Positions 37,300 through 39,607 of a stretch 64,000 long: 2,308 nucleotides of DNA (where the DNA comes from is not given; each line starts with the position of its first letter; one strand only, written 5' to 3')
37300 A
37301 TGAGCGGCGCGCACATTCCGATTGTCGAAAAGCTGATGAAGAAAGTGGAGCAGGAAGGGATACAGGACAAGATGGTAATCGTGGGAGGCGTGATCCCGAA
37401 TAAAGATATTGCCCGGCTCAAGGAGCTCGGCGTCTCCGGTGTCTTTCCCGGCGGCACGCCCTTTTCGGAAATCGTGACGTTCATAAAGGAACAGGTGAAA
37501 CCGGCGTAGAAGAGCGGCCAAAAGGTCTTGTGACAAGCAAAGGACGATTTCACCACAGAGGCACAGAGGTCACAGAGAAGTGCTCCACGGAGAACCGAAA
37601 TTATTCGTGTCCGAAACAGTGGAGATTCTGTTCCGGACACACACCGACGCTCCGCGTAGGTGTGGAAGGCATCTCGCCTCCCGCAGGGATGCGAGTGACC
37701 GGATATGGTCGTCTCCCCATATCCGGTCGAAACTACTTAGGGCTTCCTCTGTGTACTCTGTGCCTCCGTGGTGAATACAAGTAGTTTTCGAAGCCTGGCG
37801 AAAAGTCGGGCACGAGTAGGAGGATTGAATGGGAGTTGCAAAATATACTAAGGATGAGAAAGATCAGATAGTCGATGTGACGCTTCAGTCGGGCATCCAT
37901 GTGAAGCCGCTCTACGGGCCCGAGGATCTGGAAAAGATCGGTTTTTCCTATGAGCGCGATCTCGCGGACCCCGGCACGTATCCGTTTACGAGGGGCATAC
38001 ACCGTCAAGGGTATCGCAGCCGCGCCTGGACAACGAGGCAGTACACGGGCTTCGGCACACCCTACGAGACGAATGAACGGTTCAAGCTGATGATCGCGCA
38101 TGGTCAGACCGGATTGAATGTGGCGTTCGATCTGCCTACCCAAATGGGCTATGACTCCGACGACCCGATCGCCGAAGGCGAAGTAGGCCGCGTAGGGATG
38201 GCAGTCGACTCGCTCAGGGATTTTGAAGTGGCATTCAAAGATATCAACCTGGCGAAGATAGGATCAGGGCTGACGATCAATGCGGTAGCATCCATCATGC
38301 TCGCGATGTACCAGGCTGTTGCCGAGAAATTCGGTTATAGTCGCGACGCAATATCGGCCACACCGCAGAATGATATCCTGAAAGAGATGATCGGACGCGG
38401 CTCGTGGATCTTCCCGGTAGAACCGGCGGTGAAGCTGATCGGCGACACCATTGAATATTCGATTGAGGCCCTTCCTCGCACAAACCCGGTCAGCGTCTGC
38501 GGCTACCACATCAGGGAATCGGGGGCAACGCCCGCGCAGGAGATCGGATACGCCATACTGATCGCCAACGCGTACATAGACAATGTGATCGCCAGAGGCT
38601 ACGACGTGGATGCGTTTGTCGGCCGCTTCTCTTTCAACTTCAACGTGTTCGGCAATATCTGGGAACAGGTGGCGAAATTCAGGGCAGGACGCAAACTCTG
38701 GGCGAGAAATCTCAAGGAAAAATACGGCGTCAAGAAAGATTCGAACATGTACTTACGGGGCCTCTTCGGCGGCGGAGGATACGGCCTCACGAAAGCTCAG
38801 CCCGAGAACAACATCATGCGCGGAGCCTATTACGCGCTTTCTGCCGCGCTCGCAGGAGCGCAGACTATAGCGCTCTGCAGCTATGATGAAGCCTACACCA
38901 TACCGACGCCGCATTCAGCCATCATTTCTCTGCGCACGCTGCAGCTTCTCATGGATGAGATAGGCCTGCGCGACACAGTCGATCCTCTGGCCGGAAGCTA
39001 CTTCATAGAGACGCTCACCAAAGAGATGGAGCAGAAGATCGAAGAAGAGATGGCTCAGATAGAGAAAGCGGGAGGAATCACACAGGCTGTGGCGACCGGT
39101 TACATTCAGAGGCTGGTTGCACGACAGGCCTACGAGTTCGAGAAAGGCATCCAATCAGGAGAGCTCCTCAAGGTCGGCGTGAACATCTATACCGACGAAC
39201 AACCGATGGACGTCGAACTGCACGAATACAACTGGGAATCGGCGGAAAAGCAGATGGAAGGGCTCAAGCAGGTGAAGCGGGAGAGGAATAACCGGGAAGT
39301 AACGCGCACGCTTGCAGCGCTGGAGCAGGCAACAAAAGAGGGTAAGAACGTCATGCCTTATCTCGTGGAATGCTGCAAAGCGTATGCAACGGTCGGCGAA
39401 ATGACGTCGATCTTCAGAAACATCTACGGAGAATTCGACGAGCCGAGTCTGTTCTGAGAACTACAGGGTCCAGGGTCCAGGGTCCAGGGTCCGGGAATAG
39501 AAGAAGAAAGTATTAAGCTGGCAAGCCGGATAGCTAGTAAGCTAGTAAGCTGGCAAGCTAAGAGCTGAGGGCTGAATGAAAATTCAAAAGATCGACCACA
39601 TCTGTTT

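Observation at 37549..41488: Family 2: two direct ~227-nt repeats with a covarying hairpin bracket the mutase-large-subunit/epimerase/SDH segment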

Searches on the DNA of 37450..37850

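Call 8: search_rna_families(source=window, start=37450, end=37850, threshold=evalue, max_evalue=10)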
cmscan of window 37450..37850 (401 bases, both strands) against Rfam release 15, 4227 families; matches with E-value up to 10: 4.
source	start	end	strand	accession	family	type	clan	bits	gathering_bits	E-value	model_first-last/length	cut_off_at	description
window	37570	37723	-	RF00168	Lysine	Cis-reg; riboswitch;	-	16.3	30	0.048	1-182/182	no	Lysine riboswitch aptamer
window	37511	37587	-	RF00324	snoMBII-202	Gene; snRNA; snoRNA; CD-box;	-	15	40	2.2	1-84/84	no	Small nucleolar RNA MBII-202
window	37570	37624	+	RF00173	Hairpin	Gene; ribozyme;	-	13.2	65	6.9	1-52/52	no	Hairpin ribozyme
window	37525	37704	-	RF02177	SMCR2_1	Gene; lncRNA;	-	12.5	50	5.2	1-159/159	no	Smith-Magenis syndrome chromosome region, candidate 2 conserved region 1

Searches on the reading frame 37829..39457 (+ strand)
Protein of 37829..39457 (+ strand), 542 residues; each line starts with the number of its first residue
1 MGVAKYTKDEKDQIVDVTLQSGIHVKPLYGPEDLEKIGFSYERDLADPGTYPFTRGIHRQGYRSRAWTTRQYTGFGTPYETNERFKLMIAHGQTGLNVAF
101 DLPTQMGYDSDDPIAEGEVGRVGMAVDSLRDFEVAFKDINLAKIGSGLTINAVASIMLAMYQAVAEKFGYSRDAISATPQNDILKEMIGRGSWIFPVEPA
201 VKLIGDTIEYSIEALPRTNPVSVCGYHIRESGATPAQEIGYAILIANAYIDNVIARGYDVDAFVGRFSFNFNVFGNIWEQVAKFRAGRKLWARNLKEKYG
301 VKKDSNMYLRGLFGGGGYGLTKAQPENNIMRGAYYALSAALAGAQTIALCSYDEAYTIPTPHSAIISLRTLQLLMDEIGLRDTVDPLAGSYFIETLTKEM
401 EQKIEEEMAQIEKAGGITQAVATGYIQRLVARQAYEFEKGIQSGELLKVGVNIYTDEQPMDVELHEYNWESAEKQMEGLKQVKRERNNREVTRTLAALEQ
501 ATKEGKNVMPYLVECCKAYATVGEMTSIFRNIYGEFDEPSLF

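Call 7: search_protein_families(library=pfam, proteins=[window:37829-39457:+])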
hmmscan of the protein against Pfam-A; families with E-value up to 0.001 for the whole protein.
window:37829-39457:+ (542 aa): 1 family
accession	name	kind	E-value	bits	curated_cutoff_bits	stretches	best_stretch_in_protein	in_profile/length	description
PF01642.28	MM_CoA_mutase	-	1.4e-175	585.2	22.1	1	20-534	3-512/512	Methylmalonyl-CoA mutase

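Call 10: find_encoding_contigs(protein=window:37829-39457:+, flank=5000, max_places=8)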
Protein window:37829-39457:+ (542 aa): no gene with exactly this product is on record in the collection.

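Call 31: find_homologous_proteins(query=window:37829-39457:+, max_evalue=1e-100)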
Query window:37829-39457:+ (542 aa): 7985 proteins with E <= 1e-100 among 8000 candidates; the best 120 are listed.
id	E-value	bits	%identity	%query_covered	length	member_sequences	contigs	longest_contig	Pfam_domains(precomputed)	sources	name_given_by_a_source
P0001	0.0e+0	1231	100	100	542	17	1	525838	PF01642.29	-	-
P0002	0.0e+0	1121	90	100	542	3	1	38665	PF01642.29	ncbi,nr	ncbi:MAG: Methylmalonyl-CoA mutase [Syntrophorhabdaceae bacterium PtaU1.Bin034]|nr:MAG: Methylmalony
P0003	0.0e+0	1112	88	100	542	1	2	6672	PF01642.29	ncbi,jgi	jgi:methylmalonyl-CoA mutase N-terminal domain/subunit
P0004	0.0e+0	1109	89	100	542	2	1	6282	PF01642.29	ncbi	-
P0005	0.0e+0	1109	89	100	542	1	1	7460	PF01642.29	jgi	jgi:methylmalonyl-CoA mutase, N-terminal domain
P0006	0.0e+0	1108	89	100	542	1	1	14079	PF01642.29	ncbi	-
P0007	0.0e+0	1107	89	100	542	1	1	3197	PF01642.29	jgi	jgi:methylmalonyl-CoA mutase, N-terminal domain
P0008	0.0e+0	1105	88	100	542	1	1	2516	PF01642.29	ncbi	-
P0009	0.0e+0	1103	89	100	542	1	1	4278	PF01642.29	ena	-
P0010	0.0e+0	1103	89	100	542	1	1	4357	PF01642.29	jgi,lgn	jgi:methylmalonyl-CoA mutase N-terminal domain/subunit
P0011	0.0e+0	1102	88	100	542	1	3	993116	PF01642.29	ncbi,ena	-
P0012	0.0e+0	1101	89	100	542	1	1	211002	PF01642.29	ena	-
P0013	0.0e+0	1101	89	100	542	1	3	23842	PF01642.29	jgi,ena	jgi:methylmalonyl-CoA mutase N-terminal domain/subunit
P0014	0.0e+0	1100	89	100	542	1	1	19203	PF01642.29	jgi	jgi:methylmalonyl-CoA mutase N-terminal domain/subunit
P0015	0.0e+0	1100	88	100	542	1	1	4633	PF01642.29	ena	-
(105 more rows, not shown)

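Call 32: find_encoding_contigs(protein=P0002, flank=5000, max_places=2)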
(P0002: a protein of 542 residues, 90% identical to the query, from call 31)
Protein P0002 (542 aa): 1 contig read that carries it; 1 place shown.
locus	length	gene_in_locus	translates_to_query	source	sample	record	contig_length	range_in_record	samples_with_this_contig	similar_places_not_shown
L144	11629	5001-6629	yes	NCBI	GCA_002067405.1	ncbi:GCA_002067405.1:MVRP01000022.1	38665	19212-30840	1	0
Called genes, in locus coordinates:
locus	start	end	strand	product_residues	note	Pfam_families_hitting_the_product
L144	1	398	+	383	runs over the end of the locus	PF02771:Acyl-CoA_dh_N, PF02770:Acyl-CoA_dh_M, PF00441:Acyl-CoA_dh_1, PF08028:Acyl-CoA_dh_2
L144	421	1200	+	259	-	PF01012:ETF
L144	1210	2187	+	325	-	PF01012:ETF, PF00766:ETF_alpha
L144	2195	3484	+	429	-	PF00890:FAD_binding_2, PF01134:GIDA (weak), PF01266:DAO, PF01494:FAD_binding_3 (weak), PF01946:Thi4 (weak), PF12831:FAD_oxidored, PF13450:NAD_binding_8, PF26311:ETF-QO_FixC_C, +4 more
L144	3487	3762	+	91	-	PF05187:Fer4_ETF_QO (weak)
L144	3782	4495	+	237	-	PF00392:GntR, PF07729:FCD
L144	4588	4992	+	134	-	PF02310:B12-binding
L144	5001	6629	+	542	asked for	PF01642:MM_CoA_mutase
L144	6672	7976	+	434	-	PF00501:AMP-binding, PF14535:AMP-binding_C_2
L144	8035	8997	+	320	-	PF00941:FAD_binding_5, PF03450:CO_deh_flav_C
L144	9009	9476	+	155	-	PF00111:Fer2, PF13085:Fer2_3 (weak), PF01799:Fer2_2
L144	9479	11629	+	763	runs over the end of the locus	PF01315:Ald_Xan_dh_C, PF02738:MoCoBD_1, PF20256:MoCoBD_2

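Call 33: find_encoding_contigs(protein=P0011, flank=5000, max_places=2)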
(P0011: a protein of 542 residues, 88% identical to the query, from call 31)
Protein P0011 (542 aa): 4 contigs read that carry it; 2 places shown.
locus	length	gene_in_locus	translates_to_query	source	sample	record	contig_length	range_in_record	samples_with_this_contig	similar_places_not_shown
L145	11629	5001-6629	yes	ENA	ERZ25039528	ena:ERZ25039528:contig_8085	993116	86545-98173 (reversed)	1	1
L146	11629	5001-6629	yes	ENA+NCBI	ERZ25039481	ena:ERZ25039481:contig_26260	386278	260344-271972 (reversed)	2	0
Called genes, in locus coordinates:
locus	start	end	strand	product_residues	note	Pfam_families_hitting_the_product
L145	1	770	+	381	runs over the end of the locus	PF02771:Acyl-CoA_dh_N, PF02770:Acyl-CoA_dh_M, PF00441:Acyl-CoA_dh_1, PF08028:Acyl-CoA_dh_2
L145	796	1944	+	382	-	PF02771:Acyl-CoA_dh_N, PF02770:Acyl-CoA_dh_M, PF00441:Acyl-CoA_dh_1, PF08028:Acyl-CoA_dh_2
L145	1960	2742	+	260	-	PF01012:ETF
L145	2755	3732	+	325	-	PF01012:ETF, PF00766:ETF_alpha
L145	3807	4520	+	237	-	PF00392:GntR, PF07729:FCD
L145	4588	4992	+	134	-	PF02310:B12-binding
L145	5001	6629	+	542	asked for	PF01642:MM_CoA_mutase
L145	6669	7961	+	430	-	PF00501:AMP-binding, PF14535:AMP-binding_C_2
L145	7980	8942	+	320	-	PF00941:FAD_binding_5, PF03450:CO_deh_flav_C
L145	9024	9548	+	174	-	PF00111:Fer2 (weak), PF13085:Fer2_3 (faint), PF01799:Fer2_2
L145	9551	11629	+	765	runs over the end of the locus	PF01315:Ald_Xan_dh_C, PF02738:MoCoBD_1, PF20256:MoCoBD_2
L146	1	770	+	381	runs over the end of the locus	PF02771:Acyl-CoA_dh_N, PF02770:Acyl-CoA_dh_M, PF00441:Acyl-CoA_dh_1, PF08028:Acyl-CoA_dh_2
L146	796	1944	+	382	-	PF02771:Acyl-CoA_dh_N, PF02770:Acyl-CoA_dh_M, PF00441:Acyl-CoA_dh_1, PF08028:Acyl-CoA_dh_2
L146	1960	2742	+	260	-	PF01012:ETF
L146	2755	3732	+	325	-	PF01012:ETF, PF00766:ETF_alpha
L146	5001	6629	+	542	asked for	PF01642:MM_CoA_mutase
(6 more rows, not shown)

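Call 34: find_encoding_contigs(protein=P0012, flank=5000, max_places=2)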
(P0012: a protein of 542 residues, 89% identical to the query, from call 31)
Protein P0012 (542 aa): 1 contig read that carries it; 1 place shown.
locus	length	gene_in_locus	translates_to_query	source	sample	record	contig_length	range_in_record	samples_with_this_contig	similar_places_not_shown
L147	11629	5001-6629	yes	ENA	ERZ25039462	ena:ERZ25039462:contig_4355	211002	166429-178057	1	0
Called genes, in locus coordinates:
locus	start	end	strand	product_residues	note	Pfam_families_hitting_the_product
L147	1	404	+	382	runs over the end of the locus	PF02771:Acyl-CoA_dh_N, PF02770:Acyl-CoA_dh_M, PF00441:Acyl-CoA_dh_1, PF08028:Acyl-CoA_dh_2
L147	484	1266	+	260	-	PF01012:ETF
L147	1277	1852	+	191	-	PF01012:ETF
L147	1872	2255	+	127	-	PF00766:ETF_alpha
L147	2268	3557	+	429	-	PF00890:FAD_binding_2, PF01134:GIDA, PF01266:DAO, PF01494:FAD_binding_3 (weak), PF01946:Thi4 (weak), PF03486:HI0933_like, PF12831:FAD_oxidored, PF13450:NAD_binding_8, +3 more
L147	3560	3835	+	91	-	PF05187:Fer4_ETF_QO (weak), PF14697:Fer4_21 (faint)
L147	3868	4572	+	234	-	PF00392:GntR, PF07840:FadR_C (weak), PF07729:FCD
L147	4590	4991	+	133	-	PF02310:B12-binding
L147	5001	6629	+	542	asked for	PF01642:MM_CoA_mutase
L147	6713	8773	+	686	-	PF05378:Hydant_A_N, PF01968:Hydantoinase_A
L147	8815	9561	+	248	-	PF02538:Hydantoinase_B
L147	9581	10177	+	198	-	PF02538:Hydantoinase_B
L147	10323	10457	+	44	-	-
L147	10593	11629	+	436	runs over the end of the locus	PF00501:AMP-binding, PF14535:AMP-binding_C_2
